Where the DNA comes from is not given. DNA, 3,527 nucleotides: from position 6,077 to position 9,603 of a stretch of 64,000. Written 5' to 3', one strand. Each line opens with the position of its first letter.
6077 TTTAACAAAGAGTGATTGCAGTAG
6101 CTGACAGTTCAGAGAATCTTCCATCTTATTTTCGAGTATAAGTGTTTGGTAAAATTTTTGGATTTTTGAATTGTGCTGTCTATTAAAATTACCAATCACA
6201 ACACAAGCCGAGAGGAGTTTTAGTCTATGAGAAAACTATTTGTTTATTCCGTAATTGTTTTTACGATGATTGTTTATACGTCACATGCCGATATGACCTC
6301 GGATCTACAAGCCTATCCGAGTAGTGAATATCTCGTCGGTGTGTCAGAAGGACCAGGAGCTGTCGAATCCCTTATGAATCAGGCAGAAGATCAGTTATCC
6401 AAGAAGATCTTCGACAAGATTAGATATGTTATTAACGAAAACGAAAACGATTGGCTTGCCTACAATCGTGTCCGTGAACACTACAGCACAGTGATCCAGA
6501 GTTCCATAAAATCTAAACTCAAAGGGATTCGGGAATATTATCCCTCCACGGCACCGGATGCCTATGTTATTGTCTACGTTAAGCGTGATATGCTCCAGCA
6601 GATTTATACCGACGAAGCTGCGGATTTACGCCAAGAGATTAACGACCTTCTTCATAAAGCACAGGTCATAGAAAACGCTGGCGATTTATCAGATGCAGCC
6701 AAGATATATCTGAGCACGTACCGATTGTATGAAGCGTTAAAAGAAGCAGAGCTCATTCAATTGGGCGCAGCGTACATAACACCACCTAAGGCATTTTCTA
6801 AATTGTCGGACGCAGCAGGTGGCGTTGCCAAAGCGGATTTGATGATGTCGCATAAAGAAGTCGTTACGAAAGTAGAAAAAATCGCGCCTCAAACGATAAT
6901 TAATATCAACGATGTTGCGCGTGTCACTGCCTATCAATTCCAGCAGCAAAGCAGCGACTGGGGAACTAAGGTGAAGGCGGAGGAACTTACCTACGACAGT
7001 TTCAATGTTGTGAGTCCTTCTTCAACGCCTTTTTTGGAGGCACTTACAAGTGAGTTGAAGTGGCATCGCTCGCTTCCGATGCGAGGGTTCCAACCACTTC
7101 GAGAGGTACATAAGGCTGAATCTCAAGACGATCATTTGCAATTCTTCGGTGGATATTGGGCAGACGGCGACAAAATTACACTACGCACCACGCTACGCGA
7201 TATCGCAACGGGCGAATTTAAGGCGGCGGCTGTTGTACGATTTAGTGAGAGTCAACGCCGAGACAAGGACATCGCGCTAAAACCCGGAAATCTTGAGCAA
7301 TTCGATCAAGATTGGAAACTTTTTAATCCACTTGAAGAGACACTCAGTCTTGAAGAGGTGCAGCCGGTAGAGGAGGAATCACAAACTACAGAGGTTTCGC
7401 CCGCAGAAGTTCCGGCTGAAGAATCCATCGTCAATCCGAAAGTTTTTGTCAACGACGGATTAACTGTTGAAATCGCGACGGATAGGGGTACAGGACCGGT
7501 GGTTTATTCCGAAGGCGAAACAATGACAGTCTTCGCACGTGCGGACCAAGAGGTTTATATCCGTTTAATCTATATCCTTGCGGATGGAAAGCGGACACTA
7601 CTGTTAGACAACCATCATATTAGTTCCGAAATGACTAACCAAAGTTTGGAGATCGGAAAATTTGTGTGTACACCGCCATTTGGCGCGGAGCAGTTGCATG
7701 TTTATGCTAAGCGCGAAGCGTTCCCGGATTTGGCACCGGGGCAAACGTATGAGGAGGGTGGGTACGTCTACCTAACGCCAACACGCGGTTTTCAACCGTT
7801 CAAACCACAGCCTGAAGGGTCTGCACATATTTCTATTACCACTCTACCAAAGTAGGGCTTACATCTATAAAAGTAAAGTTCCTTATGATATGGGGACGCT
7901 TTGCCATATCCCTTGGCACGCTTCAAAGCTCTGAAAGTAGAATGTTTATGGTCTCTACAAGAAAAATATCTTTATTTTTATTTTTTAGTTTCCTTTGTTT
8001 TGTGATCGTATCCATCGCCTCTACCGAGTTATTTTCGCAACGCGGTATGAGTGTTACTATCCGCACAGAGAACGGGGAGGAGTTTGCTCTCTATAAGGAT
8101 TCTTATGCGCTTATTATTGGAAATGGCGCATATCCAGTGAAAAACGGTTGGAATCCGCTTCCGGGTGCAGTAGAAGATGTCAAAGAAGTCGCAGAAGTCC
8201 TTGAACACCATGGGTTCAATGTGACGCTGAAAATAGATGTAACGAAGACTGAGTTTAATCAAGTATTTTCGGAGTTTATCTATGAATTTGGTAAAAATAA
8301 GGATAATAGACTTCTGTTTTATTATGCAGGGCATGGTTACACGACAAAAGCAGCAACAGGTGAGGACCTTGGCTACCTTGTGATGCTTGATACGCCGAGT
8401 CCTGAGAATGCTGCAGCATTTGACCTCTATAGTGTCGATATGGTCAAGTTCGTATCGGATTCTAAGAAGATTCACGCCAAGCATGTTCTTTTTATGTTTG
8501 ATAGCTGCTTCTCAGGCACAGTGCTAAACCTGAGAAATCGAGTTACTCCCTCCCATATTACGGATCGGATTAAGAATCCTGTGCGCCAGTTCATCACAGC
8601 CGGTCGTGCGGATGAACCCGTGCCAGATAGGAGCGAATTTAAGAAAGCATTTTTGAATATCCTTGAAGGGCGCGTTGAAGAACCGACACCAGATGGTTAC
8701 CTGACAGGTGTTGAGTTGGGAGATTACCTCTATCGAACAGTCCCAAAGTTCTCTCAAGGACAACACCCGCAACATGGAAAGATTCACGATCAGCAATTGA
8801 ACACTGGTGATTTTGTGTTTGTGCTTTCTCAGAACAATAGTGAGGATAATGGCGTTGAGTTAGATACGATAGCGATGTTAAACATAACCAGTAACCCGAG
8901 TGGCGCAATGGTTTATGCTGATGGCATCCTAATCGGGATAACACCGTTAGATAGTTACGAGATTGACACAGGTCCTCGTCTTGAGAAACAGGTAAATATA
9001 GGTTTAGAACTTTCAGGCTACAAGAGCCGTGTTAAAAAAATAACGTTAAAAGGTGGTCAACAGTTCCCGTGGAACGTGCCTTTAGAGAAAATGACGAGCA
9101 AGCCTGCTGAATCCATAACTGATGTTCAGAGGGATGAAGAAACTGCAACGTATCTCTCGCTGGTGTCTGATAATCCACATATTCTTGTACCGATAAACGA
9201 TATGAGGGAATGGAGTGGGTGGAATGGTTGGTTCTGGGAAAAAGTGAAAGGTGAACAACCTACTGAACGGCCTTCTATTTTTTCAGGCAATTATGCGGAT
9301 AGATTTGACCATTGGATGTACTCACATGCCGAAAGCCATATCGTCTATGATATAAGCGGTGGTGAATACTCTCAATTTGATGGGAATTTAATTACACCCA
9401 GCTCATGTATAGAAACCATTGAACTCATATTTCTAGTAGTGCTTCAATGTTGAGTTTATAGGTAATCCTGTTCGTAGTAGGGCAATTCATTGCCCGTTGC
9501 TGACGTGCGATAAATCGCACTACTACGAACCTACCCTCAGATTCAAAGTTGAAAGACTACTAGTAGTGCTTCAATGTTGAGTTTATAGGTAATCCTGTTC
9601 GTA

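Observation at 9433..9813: A 3 x 127-bp palindrome-laden tandem repeat splits a caspase–NPCBM–FGE gene inside its NPCBM-like domain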

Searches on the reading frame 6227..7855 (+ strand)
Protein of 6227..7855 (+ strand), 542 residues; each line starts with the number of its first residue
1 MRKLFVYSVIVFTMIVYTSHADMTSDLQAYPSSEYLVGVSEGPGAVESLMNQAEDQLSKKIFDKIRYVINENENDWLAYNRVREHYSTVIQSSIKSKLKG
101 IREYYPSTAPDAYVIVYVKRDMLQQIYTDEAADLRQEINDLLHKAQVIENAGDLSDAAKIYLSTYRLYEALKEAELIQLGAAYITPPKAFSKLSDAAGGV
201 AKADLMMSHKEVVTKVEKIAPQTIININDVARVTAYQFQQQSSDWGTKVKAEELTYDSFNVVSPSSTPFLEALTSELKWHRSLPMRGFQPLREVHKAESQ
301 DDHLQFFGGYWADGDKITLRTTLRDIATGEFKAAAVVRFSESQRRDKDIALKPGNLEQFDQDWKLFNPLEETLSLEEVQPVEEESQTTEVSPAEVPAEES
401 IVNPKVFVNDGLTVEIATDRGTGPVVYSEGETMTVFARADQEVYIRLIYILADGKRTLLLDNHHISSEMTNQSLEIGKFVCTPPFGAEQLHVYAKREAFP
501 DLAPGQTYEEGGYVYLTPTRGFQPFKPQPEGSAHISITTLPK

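Call 14: search_protein_families(library=pfam, proteins=[window:6227-7852:+], max_evalue=0.01)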
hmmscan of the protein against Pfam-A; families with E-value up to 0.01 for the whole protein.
window:6227-7852:+ (542 aa): 1 family
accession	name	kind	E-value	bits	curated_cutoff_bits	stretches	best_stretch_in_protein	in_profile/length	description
PF14326.11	DUF4384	-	2.5e-05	24.7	27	1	426-494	1-77/81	Domain of unknown function (DUF4384)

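Call 57: find_encoding_contigs(protein=window:6227-7855:+, flank=10000, max_places=10)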
Protein window:6227-7855:+ (542 aa): no gene with exactly this product is on record in the collection.

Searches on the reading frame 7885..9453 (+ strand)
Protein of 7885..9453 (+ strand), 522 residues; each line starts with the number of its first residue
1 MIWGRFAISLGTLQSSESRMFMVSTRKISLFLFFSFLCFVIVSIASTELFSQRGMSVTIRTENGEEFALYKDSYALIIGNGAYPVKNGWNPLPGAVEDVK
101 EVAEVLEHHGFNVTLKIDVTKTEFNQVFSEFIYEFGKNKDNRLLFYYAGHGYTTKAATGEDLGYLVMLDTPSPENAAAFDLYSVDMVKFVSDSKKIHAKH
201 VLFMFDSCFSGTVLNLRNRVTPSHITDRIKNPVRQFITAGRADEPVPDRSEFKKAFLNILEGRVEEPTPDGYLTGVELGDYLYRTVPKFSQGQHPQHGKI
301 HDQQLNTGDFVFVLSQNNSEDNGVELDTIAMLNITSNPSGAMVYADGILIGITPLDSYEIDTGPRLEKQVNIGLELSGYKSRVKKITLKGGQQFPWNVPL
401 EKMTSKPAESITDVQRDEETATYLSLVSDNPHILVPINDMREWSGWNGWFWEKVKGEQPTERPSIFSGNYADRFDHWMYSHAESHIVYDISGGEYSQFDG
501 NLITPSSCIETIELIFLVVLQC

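Call 55: find_encoding_contigs(protein=window:7885-9453:+, flank=10000, max_places=10)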
Protein window:7885-9453:+ (522 aa): no gene with exactly this product is on record in the collection.

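Call 56: find_encoding_contigs(protein=window:7948-9453:+, flank=10000, max_places=10)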
Protein window:7948-9453:+ (501 aa): no gene with exactly this product is on record in the collection.
